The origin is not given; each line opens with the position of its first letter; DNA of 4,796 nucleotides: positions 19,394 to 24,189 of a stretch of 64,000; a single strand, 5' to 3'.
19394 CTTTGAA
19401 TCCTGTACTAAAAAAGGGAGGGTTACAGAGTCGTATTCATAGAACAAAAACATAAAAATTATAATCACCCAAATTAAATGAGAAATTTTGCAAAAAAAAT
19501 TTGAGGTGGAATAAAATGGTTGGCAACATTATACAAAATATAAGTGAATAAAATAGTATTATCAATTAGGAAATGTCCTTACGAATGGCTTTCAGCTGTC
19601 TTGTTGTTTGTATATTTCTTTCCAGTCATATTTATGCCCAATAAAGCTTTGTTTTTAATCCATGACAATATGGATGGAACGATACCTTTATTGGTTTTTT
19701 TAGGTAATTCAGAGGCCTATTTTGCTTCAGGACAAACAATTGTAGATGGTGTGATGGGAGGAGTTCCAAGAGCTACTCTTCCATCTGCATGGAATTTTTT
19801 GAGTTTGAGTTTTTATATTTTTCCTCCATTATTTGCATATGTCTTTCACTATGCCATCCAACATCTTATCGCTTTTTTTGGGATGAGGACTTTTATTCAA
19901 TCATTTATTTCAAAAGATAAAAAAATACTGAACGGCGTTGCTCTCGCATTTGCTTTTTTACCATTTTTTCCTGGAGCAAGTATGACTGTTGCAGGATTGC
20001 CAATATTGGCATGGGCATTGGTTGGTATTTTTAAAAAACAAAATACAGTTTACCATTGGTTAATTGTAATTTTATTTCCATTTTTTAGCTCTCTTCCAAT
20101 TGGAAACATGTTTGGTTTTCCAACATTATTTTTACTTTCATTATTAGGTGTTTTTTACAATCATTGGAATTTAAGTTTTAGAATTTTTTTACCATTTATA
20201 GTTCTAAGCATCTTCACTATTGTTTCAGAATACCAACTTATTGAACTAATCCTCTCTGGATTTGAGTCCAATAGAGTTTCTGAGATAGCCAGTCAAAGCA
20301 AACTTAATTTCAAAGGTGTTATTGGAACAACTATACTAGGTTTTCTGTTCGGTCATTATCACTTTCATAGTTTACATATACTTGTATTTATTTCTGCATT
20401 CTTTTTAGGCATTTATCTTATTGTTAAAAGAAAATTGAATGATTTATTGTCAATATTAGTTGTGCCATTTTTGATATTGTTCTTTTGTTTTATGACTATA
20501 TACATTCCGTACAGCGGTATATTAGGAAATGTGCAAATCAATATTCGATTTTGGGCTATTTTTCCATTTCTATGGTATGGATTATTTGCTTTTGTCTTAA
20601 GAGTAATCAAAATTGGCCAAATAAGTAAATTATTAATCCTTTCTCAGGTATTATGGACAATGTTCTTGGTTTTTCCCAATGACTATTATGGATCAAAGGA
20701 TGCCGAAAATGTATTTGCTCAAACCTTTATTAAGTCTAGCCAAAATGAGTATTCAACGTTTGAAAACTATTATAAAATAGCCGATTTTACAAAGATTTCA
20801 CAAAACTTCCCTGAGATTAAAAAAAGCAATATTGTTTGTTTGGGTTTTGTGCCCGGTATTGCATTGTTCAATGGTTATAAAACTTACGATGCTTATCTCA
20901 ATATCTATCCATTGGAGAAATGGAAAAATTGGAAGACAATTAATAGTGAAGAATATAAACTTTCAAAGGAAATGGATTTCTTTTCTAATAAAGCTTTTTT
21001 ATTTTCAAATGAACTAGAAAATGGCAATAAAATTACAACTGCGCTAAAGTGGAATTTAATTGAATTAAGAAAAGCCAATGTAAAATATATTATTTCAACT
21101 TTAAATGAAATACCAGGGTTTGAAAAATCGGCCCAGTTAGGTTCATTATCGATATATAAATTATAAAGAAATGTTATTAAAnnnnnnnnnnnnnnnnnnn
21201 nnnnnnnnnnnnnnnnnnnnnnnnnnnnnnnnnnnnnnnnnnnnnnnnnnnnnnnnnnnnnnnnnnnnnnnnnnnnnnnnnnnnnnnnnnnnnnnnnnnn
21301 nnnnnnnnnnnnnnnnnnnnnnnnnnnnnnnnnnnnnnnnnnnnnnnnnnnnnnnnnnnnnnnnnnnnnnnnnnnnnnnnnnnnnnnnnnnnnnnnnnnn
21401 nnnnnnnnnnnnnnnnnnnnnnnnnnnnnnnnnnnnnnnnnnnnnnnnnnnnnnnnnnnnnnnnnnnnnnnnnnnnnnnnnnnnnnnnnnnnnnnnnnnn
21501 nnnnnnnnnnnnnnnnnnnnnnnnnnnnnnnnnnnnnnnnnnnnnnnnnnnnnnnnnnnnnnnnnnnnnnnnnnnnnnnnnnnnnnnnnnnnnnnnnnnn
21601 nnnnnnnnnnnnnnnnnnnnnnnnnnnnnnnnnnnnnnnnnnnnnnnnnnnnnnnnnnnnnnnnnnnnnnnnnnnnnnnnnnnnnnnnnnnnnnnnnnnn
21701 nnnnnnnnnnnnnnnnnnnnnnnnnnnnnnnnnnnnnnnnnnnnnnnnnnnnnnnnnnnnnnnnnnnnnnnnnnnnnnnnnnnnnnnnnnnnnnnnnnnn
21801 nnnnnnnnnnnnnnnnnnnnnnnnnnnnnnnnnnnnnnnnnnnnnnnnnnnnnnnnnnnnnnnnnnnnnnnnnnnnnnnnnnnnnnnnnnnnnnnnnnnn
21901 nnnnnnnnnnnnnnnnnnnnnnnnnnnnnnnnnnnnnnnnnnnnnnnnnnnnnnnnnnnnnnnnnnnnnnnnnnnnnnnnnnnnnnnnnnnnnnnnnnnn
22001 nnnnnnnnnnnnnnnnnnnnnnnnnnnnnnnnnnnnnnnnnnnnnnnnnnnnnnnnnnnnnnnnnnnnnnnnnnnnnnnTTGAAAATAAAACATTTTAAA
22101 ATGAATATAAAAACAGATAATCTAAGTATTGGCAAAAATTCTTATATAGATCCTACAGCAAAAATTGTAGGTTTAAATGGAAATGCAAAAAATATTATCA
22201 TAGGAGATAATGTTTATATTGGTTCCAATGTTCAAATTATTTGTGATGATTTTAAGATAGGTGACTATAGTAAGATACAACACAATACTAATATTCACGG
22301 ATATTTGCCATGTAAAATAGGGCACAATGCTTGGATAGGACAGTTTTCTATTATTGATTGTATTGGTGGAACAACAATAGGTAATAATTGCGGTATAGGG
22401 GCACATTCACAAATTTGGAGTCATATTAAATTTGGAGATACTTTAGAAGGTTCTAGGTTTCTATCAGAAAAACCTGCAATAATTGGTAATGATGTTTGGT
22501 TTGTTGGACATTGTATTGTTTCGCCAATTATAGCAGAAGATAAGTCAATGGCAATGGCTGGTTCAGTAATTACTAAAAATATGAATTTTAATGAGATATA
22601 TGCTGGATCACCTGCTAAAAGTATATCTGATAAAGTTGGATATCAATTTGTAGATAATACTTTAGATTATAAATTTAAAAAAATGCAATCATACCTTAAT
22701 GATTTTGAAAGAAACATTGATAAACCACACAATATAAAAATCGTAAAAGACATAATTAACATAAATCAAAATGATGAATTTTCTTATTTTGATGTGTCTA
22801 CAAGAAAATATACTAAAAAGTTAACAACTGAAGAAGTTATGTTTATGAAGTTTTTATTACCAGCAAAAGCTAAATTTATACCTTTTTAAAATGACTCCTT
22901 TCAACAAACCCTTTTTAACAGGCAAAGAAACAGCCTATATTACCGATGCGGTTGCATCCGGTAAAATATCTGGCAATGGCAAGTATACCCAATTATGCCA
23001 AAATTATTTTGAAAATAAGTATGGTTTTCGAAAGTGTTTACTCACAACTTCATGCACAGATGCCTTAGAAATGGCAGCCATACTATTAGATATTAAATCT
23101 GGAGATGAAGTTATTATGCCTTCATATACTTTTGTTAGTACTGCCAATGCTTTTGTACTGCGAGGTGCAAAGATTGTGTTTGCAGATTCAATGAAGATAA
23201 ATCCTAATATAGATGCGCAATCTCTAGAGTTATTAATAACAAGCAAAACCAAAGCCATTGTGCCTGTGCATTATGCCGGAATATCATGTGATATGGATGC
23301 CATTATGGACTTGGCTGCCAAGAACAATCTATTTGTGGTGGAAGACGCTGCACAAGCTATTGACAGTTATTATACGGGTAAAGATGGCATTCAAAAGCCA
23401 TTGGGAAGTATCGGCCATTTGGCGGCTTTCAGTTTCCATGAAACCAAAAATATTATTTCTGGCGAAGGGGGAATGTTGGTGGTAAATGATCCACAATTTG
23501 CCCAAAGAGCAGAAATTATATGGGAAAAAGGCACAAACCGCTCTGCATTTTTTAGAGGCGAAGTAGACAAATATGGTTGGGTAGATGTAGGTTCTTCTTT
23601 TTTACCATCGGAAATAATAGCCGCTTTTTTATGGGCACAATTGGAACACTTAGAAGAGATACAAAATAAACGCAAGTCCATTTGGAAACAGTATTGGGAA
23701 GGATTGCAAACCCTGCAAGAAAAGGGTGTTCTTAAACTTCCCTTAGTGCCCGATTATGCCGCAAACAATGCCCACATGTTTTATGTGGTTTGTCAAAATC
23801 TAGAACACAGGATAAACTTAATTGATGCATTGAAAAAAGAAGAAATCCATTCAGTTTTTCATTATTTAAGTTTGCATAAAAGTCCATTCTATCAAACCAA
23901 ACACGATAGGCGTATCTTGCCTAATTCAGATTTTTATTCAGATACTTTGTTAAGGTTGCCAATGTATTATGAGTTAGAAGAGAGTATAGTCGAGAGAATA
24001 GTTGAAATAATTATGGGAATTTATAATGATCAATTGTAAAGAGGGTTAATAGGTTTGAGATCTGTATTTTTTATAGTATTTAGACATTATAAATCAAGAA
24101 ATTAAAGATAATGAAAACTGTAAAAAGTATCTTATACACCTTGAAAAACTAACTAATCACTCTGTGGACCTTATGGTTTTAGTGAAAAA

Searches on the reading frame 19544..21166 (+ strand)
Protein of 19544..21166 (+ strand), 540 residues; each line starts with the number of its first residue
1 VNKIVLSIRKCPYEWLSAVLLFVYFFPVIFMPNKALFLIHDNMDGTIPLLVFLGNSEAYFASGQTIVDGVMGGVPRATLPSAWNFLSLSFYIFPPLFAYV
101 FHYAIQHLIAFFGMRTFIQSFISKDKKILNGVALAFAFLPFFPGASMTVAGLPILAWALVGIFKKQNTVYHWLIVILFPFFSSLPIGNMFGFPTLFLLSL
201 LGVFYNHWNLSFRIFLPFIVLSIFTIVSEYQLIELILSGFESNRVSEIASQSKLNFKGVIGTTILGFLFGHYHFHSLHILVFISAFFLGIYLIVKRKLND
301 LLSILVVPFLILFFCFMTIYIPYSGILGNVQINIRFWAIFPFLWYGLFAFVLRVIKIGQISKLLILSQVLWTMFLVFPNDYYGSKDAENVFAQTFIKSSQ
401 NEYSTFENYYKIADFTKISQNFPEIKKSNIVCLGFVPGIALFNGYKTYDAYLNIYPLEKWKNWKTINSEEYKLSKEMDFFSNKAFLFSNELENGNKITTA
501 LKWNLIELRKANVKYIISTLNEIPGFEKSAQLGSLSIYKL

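Call 6: search_protein_families(library=pfam, proteins=[window:19544-21166:+])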
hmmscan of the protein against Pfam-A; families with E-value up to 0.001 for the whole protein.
window:19544-21166:+ (540 aa): 1 family
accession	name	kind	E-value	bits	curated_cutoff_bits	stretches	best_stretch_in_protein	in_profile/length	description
PF19510.5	DUF6044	-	3.6e-77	260.5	27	1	11-520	8-533/564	Protein of unknown function (DUF6044)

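Call 31: find_related_loci(query=window:19544-21166:+, collection=genome_contigs, flank=6000)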
Query window:19544-21166:+ (540 aa) in genome_contigs; peptide patterns used: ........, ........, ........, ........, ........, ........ (x = any residue, [..] = any of these).
44 stretches matched a pattern; 1 encode a relative of the query (tblastn E <= 1e-3); 1 distinct loci.
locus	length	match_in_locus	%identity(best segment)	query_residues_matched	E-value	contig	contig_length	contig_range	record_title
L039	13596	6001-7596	42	1-536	9e-138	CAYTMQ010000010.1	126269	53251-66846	MAG TPA_asm: uncultured Chitinophaga sp. isolate SRP292972_co1_79 genome assembly, contig: NODE_161_length_126269_cov_10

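Call 32: find_related_loci(query=window:19544-21166:+, collection=metagenome_contigs, flank=6000)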
Query window:19544-21166:+ (540 aa) in metagenome_contigs; peptide patterns used: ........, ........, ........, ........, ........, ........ (x = any residue, [..] = any of these).
74 stretches matched a pattern, but none encodes a relative of the query by tblastn (E <= 1e-3).

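Call 36: search_protein_families(library=ncbifam, proteins=[window:19544-21166:+], max_evalue=0.01)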
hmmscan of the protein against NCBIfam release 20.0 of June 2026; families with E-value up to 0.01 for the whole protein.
window:19544-21166:+ (540 aa): 0 families

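Call 38: find_homologous_proteins(query=window:19634-21166:+)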
Query window:19634-21166:+ (510 aa): 20 proteins with E <= 0.001 among 8000 candidates.
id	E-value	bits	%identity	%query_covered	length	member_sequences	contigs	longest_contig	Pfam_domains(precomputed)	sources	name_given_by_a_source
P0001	0.0e+0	1127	100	100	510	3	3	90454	PF19510.6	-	-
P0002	2.4e-238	810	70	100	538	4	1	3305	PF19510.6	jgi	jgi:hypothetical protein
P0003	2.3e-207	708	61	100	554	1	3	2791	PF19510.6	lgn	-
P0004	1.1e-202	692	61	100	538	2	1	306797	PF19510.6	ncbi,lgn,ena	-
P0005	1.3e-184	633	54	100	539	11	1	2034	PF19510.6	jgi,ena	-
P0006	2.2e-140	487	47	100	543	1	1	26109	PF19510.6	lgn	-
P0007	1.1e-133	465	43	100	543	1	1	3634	PF19510.6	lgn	-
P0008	6.1e-130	452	47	100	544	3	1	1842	PF19510.6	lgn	-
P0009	8.4e-130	452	44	99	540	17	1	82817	PF19510.6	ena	-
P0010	5.2e-128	446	43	96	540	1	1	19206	PF19510.6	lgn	-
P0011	1.5e-126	441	42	99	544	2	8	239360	PF19510.6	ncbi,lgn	-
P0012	3.8e-119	417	42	100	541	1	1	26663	PF19510.6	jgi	-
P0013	1.3e-112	395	42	99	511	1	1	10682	PF19510.6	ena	-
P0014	4.9e-104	367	39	96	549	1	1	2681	PF19510.6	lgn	-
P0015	4.4e-103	364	41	94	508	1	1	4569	PF19510.6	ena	-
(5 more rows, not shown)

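Call 39: find_encoding_contigs(protein=P0002, flank=10000)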
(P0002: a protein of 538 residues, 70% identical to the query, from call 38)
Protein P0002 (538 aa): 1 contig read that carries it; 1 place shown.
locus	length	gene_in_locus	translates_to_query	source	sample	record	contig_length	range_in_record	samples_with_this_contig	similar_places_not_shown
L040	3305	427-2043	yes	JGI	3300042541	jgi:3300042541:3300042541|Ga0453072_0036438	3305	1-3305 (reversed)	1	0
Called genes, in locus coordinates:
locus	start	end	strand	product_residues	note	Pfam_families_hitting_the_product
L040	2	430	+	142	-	?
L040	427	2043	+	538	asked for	PF19510:DUF6044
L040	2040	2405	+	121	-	-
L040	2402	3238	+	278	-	PF01370:Epimerase, PF04321:RmlD_sub_bind, PF16363:GDP_Man_Dehyd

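Call 40: find_encoding_contigs(protein=P0003, flank=10000)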
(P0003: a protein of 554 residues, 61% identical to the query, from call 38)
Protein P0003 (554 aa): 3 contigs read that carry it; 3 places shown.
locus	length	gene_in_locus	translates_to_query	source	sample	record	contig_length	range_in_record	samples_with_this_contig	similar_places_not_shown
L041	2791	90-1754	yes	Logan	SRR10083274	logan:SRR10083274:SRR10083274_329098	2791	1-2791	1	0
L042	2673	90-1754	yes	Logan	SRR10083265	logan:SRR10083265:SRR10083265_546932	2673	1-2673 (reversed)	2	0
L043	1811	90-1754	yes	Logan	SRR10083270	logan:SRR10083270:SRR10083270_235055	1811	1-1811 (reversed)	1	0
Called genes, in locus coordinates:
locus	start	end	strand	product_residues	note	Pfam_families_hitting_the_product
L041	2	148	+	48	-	?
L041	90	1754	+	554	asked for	PF19510:DUF6044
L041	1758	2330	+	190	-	-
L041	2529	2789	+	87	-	?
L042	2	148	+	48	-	?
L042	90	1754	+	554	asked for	PF19510:DUF6044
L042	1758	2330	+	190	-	-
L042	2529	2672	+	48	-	?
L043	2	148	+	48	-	?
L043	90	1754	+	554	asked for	PF19510:DUF6044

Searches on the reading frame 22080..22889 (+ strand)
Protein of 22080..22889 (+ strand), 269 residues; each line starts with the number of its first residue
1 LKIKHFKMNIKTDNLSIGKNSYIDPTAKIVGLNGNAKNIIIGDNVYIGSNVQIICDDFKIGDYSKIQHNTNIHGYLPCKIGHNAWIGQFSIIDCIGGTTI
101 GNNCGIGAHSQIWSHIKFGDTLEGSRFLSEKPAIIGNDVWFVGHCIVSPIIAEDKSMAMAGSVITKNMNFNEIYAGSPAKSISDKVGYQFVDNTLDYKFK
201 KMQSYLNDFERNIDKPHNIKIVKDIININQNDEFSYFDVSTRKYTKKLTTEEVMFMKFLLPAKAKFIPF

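Call 6: search_protein_families(library=pfam, proteins=[window:22080-22889:+])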
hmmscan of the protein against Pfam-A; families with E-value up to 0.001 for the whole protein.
window:22080-22889:+ (269 aa): 3 families
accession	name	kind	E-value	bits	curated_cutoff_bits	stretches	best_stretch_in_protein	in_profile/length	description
PF00132.30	Hexapep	-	1.1e-11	44.3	27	1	38-74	1-36/36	Bacterial transferase hexapeptide (six repeats)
PF14602.12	Hexapep_2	-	2.2e-07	30.9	27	0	78-108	2-28/34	Hexapeptide repeat of succinyl-transferase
PF25084.1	LbH_EIF2B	-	6.5e-05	23.3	54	0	15-68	16-72/105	EIF2B subunit epsilon LbH domain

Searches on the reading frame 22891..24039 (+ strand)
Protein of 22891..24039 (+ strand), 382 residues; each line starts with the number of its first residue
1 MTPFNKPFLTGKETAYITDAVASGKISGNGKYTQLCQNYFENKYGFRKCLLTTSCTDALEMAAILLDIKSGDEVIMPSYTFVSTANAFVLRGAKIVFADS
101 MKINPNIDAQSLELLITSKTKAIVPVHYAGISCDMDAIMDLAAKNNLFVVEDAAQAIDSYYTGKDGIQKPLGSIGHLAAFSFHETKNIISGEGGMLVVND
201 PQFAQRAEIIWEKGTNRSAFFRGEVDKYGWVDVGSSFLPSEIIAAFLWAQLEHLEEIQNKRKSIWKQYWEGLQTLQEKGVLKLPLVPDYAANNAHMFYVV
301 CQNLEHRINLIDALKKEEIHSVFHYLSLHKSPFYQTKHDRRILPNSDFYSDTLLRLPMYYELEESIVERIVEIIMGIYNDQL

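Call 6: search_protein_families(library=pfam, proteins=[window:22891-24039:+])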
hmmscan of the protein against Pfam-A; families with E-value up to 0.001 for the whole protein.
window:22891-24039:+ (382 aa): 3 families
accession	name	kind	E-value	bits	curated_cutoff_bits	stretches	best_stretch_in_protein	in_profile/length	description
PF01041.23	DegT_DnrJ_EryC1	-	5.7e-87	292.7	19.8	1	11-374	5-359/360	DegT/DnrJ/EryC1/StrS aminotransferase family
PF00155.27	Aminotran_1_2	-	4.5e-07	29.8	19.7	1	46-153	63-186/361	Aminotransferase class I and II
PF00266.25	Aminotran_5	-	1.9e-05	24.3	21.5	1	49-158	64-181/371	Aminotransferase class-V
